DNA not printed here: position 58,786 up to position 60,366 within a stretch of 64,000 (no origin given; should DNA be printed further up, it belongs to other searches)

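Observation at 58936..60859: BTB/POZ domain fused in one gene to an ARF-family GTPase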

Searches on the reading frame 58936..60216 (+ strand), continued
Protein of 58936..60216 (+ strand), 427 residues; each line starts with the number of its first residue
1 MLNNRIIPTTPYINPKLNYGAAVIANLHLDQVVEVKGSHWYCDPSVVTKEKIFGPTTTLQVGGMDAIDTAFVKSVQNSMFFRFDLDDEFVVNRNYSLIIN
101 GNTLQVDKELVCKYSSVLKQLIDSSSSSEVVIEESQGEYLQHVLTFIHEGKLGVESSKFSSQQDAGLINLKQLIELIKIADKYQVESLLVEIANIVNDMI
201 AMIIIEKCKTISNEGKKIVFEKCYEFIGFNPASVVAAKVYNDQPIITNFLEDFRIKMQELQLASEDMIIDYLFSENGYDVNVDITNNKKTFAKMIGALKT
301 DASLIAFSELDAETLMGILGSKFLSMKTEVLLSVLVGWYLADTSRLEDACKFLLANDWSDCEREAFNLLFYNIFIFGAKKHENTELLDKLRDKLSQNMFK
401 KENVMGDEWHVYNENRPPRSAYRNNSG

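Call 51: fold_search(model_id=the predicted structure, library=pdb)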
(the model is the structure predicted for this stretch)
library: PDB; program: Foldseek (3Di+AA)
matches with E <= 10: 523; with E <= 0.001: 17
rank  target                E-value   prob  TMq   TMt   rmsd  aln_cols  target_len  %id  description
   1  8gq6_A                9.2e-05  1.00  0.33  0.27   6.7       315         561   13  Cryo-EM Structure of the KBTBD2-CUL3-Rbx1 dimeric complex (released 2023-09-06)
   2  8gq6_B                1.7e-04  1.00  0.31  0.24   6.8       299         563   13  Cryo-EM Structure of the KBTBD2-CUL3-Rbx1 dimeric complex (released 2023-09-06)
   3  8h33_B                1.9e-04  1.00  0.33  0.27   8.0       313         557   13  Cryo-EM Structure of the KBTBD2-Cul3-Rbx1 tetrameric complex (released 2023-10-11)
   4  8h36_B                2.6e-04  1.00  0.29  0.23   7.2       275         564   14  Cryo-EM Structure of the KBTBD2-CUL3-Rbx1-p85a dimeric complex (released 2023-10-11)
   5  8h33_J                2.6e-04  1.00  0.32  0.26   6.7       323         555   13  Cryo-EM Structure of the KBTBD2-Cul3-Rbx1 tetrameric complex (released 2023-10-11)
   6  8vrt_A                3.0e-04  1.00  0.23  0.19  11.7       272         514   12  The structure of LSD1-CoREST-HDAC1 in complex with KBTBD4R313PRR mutant (released 2024-11-27)
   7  8h37_P                3.4e-04  1.00  0.25  0.20  13.9       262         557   14  Cryo-EM Structure of the KBTBD2-CUL3-Rbx1-p85a tetrameric complex (released 2023-10-11)
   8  8h36_A                3.5e-04  1.00  0.25  0.19  14.0       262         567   14  Cryo-EM Structure of the KBTBD2-CUL3-Rbx1-p85a dimeric complex (released 2023-10-11)
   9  8h33_A                4.5e-04  1.00  0.32  0.26   7.7       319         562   12  Cryo-EM Structure of the KBTBD2-Cul3-Rbx1 tetrameric complex (released 2023-10-11)
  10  8h38_I                4.5e-04  1.00  0.28  0.23  10.0       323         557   13  Cryo-EM Structure of the KBTBD2-CRL3~N8-CSN(mutate) complex (released 2023-10-11)
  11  8vrt_B                6.0e-04  1.00  0.24  0.20   6.0       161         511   14  The structure of LSD1-CoREST-HDAC1 in complex with KBTBD4R313PRR mutant (released 2024-11-27)
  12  4ap2_A                6.0e-04  1.00  0.29  0.41  13.8       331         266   11  Crystal structure of the human KLHL11-Cul3 complex at 2.8A resolution (released 2012-05-09)
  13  9i2c_C                6.2e-04  1.00  0.24  0.22   5.9       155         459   14  Cryo-EM structure of KBTBD4 WT-HDAC2-CoREST1 2:1:1 complex mediated by molecular glue UM171 (released 2025-04-09)
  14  8h3f_I                7.2e-04  1.00  0.27  0.22  11.8       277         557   13  Cryo-EM Structure of the KBTBD2-CRL3-CSN complex (released 2023-10-11)
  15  8h3a_M                7.6e-04  1.00  0.32  0.25   6.8       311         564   14  Cryo-EM Structure of the KBTBD2-CRL3~N8(removed)-CSN complex (released 2023-10-11)
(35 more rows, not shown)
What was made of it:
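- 59536..60141 (+): All-helical region (aa ~201-402), BACK-like. Helices 201-240 (pLDDT ~90) sit in the 3-box position. A low-confidence insert spans 248-286. Helical hairpins span 288-401. Foldseek alignments of 300-330 columns to the KBTBD2 and KLHL11 BTB-BACK structures (call 51).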
